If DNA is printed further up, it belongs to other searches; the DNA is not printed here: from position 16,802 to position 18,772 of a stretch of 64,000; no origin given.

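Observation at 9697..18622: TetR-flanked operon joining a Pot-type importer, a YtcJ amidohydrolase and a fused urease-like enzyme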

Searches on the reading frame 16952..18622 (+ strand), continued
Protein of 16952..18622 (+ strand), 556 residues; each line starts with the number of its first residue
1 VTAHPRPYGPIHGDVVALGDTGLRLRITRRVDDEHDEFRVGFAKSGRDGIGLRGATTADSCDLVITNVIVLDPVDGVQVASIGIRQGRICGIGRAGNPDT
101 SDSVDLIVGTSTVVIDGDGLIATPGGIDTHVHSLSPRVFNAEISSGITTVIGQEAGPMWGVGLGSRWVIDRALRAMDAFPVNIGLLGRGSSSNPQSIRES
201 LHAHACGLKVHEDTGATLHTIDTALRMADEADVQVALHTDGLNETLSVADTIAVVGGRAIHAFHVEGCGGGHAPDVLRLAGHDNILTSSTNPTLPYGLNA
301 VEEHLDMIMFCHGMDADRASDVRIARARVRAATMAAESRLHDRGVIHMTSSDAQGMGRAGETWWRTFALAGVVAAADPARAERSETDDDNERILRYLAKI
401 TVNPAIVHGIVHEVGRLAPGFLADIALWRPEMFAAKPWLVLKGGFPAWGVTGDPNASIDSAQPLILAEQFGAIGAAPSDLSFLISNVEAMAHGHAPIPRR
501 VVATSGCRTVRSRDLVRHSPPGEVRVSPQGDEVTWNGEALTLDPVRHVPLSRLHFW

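Call 29: search_dna_similar(query=window:16952-18619:+, collection=plasmids, mode=protein, max_rows=40, max_evalue=1e-50)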
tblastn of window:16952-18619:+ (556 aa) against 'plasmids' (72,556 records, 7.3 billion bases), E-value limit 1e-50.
Records with a match: 164; places in all: 167; records where one place covers at least 80% of the query: 164.
Best place of each record, by identity: <60% 164.
By first word of the organism name: Acinetobacter 19; Sulfitobacter 12; Streptomyces 10; Paracoccus 10; Klebsiella 7; Aminobacter 7; Haloarcula 6; Sinorhizobium 5; Escherichia 4; Shinella 4; and 52 more.
By predicted mobility (MOB-suite, as given by PLSDB): non-mobilizable 116; mobilizable 31; conjugative 17.
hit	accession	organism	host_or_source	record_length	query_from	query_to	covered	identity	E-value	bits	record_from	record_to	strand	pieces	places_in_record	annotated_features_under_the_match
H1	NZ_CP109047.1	Streptomyces sp. NBC_00637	-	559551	6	556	99%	51.8%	5e-148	478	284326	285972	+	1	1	urease subunit alpha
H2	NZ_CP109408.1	Kitasatospora sp. NBC_01519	-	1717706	8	556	99%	51.6%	4e-152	489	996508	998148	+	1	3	record has no annotation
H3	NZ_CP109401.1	Streptomyces anulatus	-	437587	8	556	99%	51.6%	6e-152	489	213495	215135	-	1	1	urease subunit alpha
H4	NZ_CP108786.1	Embleya sp. NBC_00888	-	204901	8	556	99%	51.6%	2e-146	473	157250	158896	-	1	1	urease subunit alpha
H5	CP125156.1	Klebsiella pneumoniae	-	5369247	3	555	99%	45.2%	9e-119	393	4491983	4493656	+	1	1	ureC: urease subunit alpha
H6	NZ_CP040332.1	Natrinema versiforme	-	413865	8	555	99%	45.5%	4e-119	394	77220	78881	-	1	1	ureC: urease subunit alpha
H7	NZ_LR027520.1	Thermus thermophilus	-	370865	4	555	99%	45.1%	9e-116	385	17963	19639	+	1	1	ureC: urease subunit alpha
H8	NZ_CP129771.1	Klebsiella pneumoniae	Homo sapiens,whole organism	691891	3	555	99%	45.0%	5e-118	391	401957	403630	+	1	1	none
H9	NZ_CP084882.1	Natrinema zhouii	pure culture,Salt mine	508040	3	555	99%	44.9%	8e-114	379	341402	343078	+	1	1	ureC: urease subunit alpha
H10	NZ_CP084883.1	Natrinema zhouii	pure culture,Salt mine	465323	8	555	99%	45.1%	6e-119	394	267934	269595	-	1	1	ureC: urease subunit alpha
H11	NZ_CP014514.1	Frondihabitans sp. PAMC 28766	Himantormia,single cell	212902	8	555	99%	45.0%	8e-88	351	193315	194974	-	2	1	none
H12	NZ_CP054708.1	Halarchaeum sp. CBA1220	solar salt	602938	3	555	99%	44.5%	1e-117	390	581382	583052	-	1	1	ureC: urease subunit alpha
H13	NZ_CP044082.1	Paracoccus yeei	Homo sapiens,clinical isolate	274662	2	555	100%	44.2%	3e-124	409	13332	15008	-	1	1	ureC: urease subunit alpha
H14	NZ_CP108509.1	Streptomyces sp. NBC_01237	-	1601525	8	555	99%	44.6%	4e-119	394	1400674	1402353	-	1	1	none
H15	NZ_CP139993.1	Hafnia alvei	-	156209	8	556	99%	44.5%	4e-123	406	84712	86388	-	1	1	urease subunit alpha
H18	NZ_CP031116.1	Rubrobacter indicoceani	cell culture,marine sediment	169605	8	555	99%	44.4%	9e-122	402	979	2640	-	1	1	ureC: urease subunit alpha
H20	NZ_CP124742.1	Escherichia coli O157:H7 str. EDL933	Homo sapiens,feces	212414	3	555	99%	43.9%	1e-119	395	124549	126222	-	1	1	ureC: urease subunit alpha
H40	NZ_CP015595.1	Acinetobacter sp. NCu2D-2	Mus musculus,cell culture,tracheal swab ...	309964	8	555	99%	43.7%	8e-124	408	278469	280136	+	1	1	ureC: urease subunit alpha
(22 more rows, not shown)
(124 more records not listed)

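Call 30: get_annotated_region(hit=H3, flank=9000)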
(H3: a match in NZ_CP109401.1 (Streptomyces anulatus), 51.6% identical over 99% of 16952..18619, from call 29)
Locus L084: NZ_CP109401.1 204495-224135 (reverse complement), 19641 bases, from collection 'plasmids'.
description: Streptomyces anulatus strain NBC_01523 plasmid unnamed1, complete sequence
organism: Streptomyces anulatus (NCBI taxid 1892)
taxonomy: Bacteria; Actinomycetota; Actinomycetes; Kitasatosporales; Streptomycetaceae; Streptomyces; Streptomyces anulatus
host: -; source: -; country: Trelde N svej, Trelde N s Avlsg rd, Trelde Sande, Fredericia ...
typing (MOB-suite, as given by PLSDB): non-mobilizable
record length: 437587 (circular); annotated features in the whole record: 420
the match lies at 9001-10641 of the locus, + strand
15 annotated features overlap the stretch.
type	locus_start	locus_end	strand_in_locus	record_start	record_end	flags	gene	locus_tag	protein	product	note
CDS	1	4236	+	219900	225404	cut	-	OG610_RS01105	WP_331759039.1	amino acid adenylation domain-containing protein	-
CDS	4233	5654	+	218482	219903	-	-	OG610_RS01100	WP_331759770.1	condensation domain-containing protein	-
CDS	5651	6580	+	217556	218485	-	-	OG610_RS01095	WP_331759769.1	phosphotransferase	-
CDS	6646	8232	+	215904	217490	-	-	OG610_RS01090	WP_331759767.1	hypothetical protein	-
CDS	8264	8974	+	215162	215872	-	ureA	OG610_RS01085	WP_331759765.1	urease subunit gamma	GO:0019627 - urea metabolic process [Evidence IEA]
CDS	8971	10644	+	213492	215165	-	-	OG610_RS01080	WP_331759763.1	urease subunit alpha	GO:0043419 - urea catabolic process [Evidence IEA]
CDS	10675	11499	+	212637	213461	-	-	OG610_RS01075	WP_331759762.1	hypothetical protein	-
CDS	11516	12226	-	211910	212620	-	-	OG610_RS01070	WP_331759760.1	aminoglycoside phosphotransferase family protein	GO:0016310 - phosphorylation [Evidence IEA]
CDS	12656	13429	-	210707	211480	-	-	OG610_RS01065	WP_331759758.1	tyrosine-protein phosphatase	GO:0006470 - protein dephosphorylation [Evidence IEA]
CDS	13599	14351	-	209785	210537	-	-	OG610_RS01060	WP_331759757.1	SpoIIE family protein phosphatase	-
CDS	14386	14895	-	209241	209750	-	-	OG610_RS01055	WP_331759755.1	GFA family protein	-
CDS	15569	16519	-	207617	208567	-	-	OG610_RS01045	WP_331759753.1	hypothetical protein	-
CDS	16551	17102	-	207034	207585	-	-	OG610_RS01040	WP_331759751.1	AAA family ATPase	-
CDS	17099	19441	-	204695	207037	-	fxlM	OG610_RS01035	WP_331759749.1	methyltransferase, FxLD system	-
CDS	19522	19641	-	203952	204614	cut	-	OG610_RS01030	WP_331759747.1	M15 family metallopeptidase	GO:0006508 - proteolysis [Evidence IEA]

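Call 31: get_annotated_region(hit=H1, flank=9000)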
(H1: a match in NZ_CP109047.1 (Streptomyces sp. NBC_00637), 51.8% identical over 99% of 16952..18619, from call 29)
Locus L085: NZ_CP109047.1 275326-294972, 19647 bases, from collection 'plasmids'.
description: Streptomyces sp. NBC_00637 strain NBC 00637 plasmid unnamed1, complete sequence
organism: Streptomyces sp. NBC_00637 (NCBI taxid 2903667)
taxonomy: Bacteria; Actinomycetota; Actinomycetes; Kitasatosporales; Streptomycetaceae; Streptomyces; Streptomyces sp. NBC 00637
host: -; source: -; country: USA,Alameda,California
typing (MOB-suite, as given by PLSDB): non-mobilizable
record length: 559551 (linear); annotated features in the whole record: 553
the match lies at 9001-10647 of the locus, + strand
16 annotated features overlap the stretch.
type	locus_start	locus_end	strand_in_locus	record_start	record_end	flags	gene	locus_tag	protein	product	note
CDS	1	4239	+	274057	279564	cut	-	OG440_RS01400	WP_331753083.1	amino acid adenylation domain-containing protein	-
CDS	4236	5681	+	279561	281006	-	-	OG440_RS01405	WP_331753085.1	condensation domain-containing protein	-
CDS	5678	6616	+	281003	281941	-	-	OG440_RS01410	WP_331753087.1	phosphotransferase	-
CDS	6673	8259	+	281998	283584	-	-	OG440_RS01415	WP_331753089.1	hypothetical protein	-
CDS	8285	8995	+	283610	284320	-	ureA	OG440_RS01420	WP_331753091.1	urease subunit gamma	GO:0019627 - urea metabolic process [Evidence IEA]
CDS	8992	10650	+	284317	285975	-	-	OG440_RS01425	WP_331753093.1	urease subunit alpha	GO:0043419 - urea catabolic process [Evidence IEA]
CDS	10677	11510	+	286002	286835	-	-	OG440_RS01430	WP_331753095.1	2OG-Fe(II) oxygenase family protein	-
CDS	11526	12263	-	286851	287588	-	-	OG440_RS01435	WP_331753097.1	phosphotransferase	-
CDS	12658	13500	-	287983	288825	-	-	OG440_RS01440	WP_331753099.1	tyrosine-protein phosphatase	GO:0006470 - protein dephosphorylation [Evidence IEA]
CDS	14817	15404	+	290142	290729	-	-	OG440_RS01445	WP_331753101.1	phosphotransferase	-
CDS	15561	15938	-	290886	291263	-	-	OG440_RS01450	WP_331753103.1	MerR family transcriptional regulator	GO:0006355 - regulation of DNA-templated transcription [Evidence IEA]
CDS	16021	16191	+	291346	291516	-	-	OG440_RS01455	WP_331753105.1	hypothetical protein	-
CDS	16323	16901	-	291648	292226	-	-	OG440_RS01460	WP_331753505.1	Crp/Fnr family transcriptional regulator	GO:0006355 - regulation of DNA-templated transcription [Evidence IEA]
CDS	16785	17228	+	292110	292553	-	-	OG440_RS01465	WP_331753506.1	HAD family hydrolase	-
CDS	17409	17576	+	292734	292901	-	-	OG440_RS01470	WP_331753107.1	hypothetical protein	-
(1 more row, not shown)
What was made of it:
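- Members sit inside Streptomyces NRPS clusters (calls 30, 31).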

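Call 32: get_annotated_region(hit=H14, flank=6000)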
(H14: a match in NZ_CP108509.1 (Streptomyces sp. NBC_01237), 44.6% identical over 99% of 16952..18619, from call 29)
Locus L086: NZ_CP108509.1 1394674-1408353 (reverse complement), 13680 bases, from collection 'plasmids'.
description: Streptomyces sp. NBC_01237 plasmid unnamed1
organism: Streptomyces sp. NBC_01237 (NCBI taxid 2903790)
taxonomy: Bacteria; Actinomycetota; Actinomycetes; Kitasatosporales; Streptomycetaceae; Streptomyces; Streptomyces sp. NBC 01237
host: -; source: -; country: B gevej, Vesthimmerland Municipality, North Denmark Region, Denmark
typing (MOB-suite, as given by PLSDB): non-mobilizable
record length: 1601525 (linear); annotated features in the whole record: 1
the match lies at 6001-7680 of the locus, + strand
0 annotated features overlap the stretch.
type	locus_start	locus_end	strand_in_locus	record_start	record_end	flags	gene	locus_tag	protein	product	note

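Call 33: get_annotated_region(hit=H18, flank=6000)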
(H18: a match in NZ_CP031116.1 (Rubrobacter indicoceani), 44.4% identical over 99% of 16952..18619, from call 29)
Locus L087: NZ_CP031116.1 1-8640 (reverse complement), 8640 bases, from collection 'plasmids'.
description: Rubrobacter indicoceani strain SCSIO 08198 plasmid unnamed1, complete sequence
organism: Rubrobacter indicoceani (NCBI taxid 2051957)
taxonomy: Bacteria; Actinomycetota; Rubrobacteria; Rubrobacterales; Rubrobacteraceae; Rubrobacter; Rubrobacter indicoceani
host: -; source: cell culture,marine sediment; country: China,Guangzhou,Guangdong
typing (MOB-suite, as given by PLSDB): non-mobilizable
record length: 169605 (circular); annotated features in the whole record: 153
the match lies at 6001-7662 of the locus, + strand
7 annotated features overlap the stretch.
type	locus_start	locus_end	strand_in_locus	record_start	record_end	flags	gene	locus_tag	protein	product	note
CDS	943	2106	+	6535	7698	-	-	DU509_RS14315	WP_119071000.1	agmatinase family protein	-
CDS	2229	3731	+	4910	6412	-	-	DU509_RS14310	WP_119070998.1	sodium:solute symporter family protein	-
CDS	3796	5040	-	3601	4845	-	fmdA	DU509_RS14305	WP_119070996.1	formamidase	-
CDS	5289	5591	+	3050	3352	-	-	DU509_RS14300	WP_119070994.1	urease subunit gamma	GO:0043419 - urea catabolic process [Evidence IEA]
CDS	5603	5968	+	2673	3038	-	-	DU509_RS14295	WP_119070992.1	urease subunit beta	GO:0043419 - urea catabolic process [Evidence IEA]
CDS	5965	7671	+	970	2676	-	ureC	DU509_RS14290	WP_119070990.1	urease subunit alpha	GO:0019627 - urea metabolic process [Evidence IEA]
CDS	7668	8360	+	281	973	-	-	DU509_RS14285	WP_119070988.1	urease accessory UreF family protein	GO:0006807 - nitrogen compound metabolic process [Evidence IEA]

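Call 34: get_annotated_region(hit=H20, flank=4000)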
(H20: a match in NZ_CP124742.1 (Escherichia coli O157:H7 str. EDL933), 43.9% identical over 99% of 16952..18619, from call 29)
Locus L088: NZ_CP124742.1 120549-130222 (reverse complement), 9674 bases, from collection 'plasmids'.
description: Escherichia coli O157:H7 str. EDL933 plasmid unnamed1, complete sequence
organism: Escherichia coli O157:H7 str. EDL933 (NCBI taxid 155864)
taxonomy: Bacteria; Pseudomonadota; Gammaproteobacteria; Enterobacterales; Enterobacteriaceae; Escherichia; Escherichia coli; Escherichia coli O157:H7 str. EDL933
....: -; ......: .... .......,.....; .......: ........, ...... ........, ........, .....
typing (MOB-suite, as given by PLSDB): non-mobilizable
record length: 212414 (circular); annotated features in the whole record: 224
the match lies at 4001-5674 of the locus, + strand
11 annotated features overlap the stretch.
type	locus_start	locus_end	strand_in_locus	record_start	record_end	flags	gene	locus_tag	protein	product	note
CDS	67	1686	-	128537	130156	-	-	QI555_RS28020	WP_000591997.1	phosphoethanolamine--lipid A transferase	-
CDS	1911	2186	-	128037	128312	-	-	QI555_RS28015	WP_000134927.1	hypothetical protein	-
CDS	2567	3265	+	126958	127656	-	-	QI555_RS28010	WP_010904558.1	urease accessory protein UreD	-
CDS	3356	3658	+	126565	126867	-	-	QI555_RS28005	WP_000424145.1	urease subunit gamma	GO:0043419 - urea catabolic process [Evidence IEA]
CDS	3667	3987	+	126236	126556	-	-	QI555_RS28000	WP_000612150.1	urease subunit beta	GO:0043419 - urea catabolic process [Evidence IEA]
CDS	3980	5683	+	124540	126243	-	ureC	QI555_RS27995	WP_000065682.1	urease subunit alpha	GO:0019627 - urea metabolic process [Evidence IEA]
CDS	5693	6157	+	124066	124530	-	ureE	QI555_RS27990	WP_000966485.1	urease accessory protein UreE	GO:0006457 - protein folding [Evidence IEA]; GO:0065003 - protein-containing complex assembly [Evidence IEA]; ...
CDS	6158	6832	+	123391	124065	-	-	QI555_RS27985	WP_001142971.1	urease accessory protein UreF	-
CDS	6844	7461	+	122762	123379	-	ureG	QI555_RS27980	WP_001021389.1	urease accessory protein UreG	GO:0019627 - urea metabolic process [Evidence IEA]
CDS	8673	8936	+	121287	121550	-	-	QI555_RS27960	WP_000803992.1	type B 50S ribosomal protein L31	GO:0006412 - translation [Evidence IEA]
CDS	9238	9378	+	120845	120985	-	-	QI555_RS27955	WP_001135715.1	Hok/Gef family protein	-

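Call 35: search_protein_families(library=pfam, proteins=[L084:6646-8232:+, L084:8264-8974:+, L084:8971-10644:+, L084:10675-11499:+, L084:5651-6580:+, L002:5228-6667:+, L002:6664-8187:+, L002:8189-9220:+, L002:2785-4404:+, L002:4453-5007:-], max_evalue=0.001)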
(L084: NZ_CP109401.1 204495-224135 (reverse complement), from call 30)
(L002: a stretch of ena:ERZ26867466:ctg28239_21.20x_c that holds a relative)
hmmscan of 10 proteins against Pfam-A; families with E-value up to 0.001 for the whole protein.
L084:6646-8232:+ (528 aa): 0 families

L084:8264-8974:+ (236 aa): 2 families
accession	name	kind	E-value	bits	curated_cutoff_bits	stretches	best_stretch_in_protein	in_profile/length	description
PF00547.23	Urease_gamma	-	1.8e-32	112.1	23.9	1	1-98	1-98/99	Urease, gamma subunit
PF00699.25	Urease_beta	-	1.7e-30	105.3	25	1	124-203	18-97/98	Urease beta subunit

L084:8971-10644:+ (557 aa): 3 families
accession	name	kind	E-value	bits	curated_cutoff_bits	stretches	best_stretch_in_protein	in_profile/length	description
PF01979.26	Amidohydro_1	-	4.4e-48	164.7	25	1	124-441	1-336/345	Amidohydrolase family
PF00449.26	Urease_alpha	-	2.3e-34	118.7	23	1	7-118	8-121/121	Urease alpha-subunit, N-terminal domain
PF07969.17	Amidohydro_3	-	1.1e-06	28.8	29.7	0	225-437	264-454/472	Amidohydrolase family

L084:10675-11499:+ (274 aa): 2 families
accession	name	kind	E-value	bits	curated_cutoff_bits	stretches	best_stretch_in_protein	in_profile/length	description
PF03171.26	2OG-FeII_Oxy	-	0.0001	23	23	1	147-228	13-98/101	2OG-Fe(II) oxygenase superfamily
PF14226.12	DIOX_N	-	0.00011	23.2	27.3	1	24-87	39-101/117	non-haem dioxygenase in morphine synthesis N-terminal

L084:5651-6580:+ (309 aa): 1 family
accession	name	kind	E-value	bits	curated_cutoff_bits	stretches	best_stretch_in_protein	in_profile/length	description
PF01636.29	APH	-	5e-25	89.1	23.2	1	29-247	2-230/239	Phosphotransferase enzyme family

L002:5228-6667:+ (479 aa): 1 family
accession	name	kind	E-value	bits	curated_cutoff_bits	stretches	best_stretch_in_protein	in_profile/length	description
PF02133.21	Transp_cyt_pur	-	3.2e-51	175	23.5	1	22-449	1-435/440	Permease for cytosine/purines, uracil, thiamine, allantoin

L002:6664-8187:+ (507 aa): 3 families
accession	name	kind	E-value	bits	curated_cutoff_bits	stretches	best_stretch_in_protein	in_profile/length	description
PF00795.27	CN_hydrolase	-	1.9e-23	83.5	23.2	2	367-485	138-254/256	Carbon-nitrogen hydrolase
PF00440.29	TetR_N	-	4.6e-10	39.6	24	1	24-69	1-46/47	Bacterial regulatory proteins, tetR family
PF13977.11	TetR_C_6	-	7.3e-10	39.5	27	1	106-203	16-114/115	BetI-type transcriptional repressor, C-terminal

L002:8189-9220:+ (343 aa): 1 family
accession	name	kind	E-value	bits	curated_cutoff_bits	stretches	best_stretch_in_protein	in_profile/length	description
PF04371.20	PAD_porph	-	5.8e-98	328.5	25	1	5-338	1-321/321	Porphyromonas-type peptidyl-arginine deiminase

L002:2785-4404:+ (539 aa): 2 families
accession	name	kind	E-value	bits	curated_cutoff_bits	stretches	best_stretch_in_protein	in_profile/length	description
PF07969.17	Amidohydro_3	-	1.3e-82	279.2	29.7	1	51-535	2-470/472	Amidohydrolase family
PF01979.26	Amidohydro_1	-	3.2e-07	30.3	25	1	311-533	135-342/345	Amidohydrolase family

L002:4453-5007:- (184 aa): 0 families

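Call 51: get_annotated_region(hit=H7, flank=100)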
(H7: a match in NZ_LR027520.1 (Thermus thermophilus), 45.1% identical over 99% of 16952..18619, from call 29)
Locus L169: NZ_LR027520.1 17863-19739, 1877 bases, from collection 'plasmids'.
description: Thermus thermophilus isolate TTHNAR1 plasmid 4, complete sequence
organism: Thermus thermophilus (NCBI taxid 274)
taxonomy: Bacteria; Deinococcota; Deinococci; Thermales; Thermaceae; Thermus; Thermus thermophilus
host: -; source: -; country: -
typing (MOB-suite, as given by PLSDB): non-mobilizable; replicon rep_cluster_1121
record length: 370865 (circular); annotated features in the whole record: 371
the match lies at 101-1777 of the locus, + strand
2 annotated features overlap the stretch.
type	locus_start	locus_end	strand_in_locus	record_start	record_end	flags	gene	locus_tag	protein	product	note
CDS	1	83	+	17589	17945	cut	-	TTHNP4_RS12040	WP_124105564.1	urease subunit beta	GO:0043419 - urea catabolic process [Evidence IEA]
CDS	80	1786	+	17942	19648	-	ureC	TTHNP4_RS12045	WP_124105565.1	urease subunit alpha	GO:0019627 - urea metabolic process [Evidence IEA]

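Call 52: get_annotated_region(hit=H13, flank=100)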
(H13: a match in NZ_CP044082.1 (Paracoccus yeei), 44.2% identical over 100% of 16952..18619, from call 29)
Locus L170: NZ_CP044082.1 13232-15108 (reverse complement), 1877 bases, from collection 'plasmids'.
description: Paracoccus yeei strain FDAARGOS_643 plasmid unnamed4, complete sequence
organism: Paracoccus yeei (NCBI taxid 147645)
taxonomy: Bacteria; Pseudomonadota; Alphaproteobacteria; Rhodobacterales; Paracoccaceae; Paracoccus; Paracoccus yeei
host: -; source: Homo sapiens,clinical isolate; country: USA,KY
typing (MOB-suite, as given by PLSDB): non-mobilizable; replicon rep_cluster_746
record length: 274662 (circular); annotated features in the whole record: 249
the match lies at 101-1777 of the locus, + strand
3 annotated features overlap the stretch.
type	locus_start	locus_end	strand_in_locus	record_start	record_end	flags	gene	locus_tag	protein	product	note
CDS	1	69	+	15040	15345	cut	-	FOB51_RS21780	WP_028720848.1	urease subunit beta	GO:0043419 - urea catabolic process [Evidence IEA]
CDS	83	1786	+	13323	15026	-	ureC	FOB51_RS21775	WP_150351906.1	urease subunit alpha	GO:0019627 - urea metabolic process [Evidence IEA]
CDS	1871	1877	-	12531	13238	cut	-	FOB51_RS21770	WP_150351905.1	hypothetical protein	-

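Call 53: get_annotated_region(hit=H6, flank=100)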
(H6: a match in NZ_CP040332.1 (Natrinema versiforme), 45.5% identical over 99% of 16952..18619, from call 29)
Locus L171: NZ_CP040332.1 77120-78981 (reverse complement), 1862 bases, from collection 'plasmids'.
description: Natrinema versiforme strain BOL5-4 plasmid pNVE414, complete sequence
organism: Natrinema versiforme (NCBI taxid 88724)
taxonomy: Archaea; Euryarchaeota; Halobacteria; Halobacteriales; Natrialbaceae; Natrinema; Natrinema versiforme
host: -; source: -; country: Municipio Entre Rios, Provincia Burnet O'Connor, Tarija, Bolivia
typing (MOB-suite, as given by PLSDB): non-mobilizable
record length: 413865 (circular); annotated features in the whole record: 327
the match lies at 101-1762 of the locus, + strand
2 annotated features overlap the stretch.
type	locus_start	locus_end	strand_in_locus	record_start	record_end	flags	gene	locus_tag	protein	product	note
CDS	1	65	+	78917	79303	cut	-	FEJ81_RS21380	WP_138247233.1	urease subunit beta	GO:0043419 - urea catabolic process [Evidence IEA]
CDS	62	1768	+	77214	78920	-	ureC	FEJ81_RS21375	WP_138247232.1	urease subunit alpha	GO:0019627 - urea metabolic process [Evidence IEA]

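Call 54: get_annotated_region(hit=H5, flank=100)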
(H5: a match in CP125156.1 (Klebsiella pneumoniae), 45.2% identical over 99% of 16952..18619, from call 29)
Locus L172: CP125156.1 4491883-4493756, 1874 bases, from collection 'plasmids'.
description: Klebsiella pneumoniae strain 176 plasmid unnamed2, complete sequence
organism: Klebsiella pneumoniae (NCBI taxid 573)
taxonomy: Bacteria; Pseudomonadota; Gammaproteobacteria; Enterobacterales; Enterobacteriaceae; Klebsiella; Klebsiella pneumoniae
host: -; source: -; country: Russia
typing (MOB-suite, as given by PLSDB): non-mobilizable; mating-pair formation MPF_T
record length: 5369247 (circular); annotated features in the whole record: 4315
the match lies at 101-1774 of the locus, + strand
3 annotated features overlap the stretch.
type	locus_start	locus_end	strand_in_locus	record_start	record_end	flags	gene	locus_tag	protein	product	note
CDS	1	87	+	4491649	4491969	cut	-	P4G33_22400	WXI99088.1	urease subunit beta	-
CDS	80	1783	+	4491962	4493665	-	ureC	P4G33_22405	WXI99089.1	urease subunit alpha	-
CDS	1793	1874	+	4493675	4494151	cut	ureE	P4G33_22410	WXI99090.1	urease accessory protein UreE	-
